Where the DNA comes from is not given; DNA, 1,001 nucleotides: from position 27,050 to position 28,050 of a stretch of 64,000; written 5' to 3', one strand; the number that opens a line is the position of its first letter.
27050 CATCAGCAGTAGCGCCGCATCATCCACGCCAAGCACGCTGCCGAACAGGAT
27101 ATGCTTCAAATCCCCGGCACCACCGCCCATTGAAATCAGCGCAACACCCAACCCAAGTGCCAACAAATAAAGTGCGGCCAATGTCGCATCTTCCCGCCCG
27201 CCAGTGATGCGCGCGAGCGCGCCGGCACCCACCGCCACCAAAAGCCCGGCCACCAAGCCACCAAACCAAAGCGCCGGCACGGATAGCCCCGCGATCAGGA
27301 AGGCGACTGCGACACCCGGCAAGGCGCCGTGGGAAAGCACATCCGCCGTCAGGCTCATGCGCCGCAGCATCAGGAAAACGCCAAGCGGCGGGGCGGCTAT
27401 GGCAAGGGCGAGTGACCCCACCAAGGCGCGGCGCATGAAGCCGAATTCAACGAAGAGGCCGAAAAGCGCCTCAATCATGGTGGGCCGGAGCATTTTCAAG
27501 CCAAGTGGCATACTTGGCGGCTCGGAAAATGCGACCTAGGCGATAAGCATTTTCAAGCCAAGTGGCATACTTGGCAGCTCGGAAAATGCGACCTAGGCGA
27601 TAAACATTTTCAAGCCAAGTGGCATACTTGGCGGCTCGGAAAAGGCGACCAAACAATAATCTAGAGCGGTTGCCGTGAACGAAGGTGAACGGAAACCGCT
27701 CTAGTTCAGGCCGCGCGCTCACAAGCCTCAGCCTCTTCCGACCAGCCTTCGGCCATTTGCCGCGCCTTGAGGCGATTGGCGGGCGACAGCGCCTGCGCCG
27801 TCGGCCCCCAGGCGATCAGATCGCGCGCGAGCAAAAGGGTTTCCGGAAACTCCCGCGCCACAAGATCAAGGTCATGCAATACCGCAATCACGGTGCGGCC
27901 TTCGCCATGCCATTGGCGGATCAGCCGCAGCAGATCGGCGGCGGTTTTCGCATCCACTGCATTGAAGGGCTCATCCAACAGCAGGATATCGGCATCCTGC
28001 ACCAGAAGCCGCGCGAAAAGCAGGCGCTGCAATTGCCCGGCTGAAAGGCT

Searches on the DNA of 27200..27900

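Call 77: search_rna_families(source=window, start=27200, end=27900, threshold=evalue, max_evalue=0.1)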
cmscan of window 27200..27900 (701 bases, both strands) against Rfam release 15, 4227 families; matches with E-value up to 0.1: 0.
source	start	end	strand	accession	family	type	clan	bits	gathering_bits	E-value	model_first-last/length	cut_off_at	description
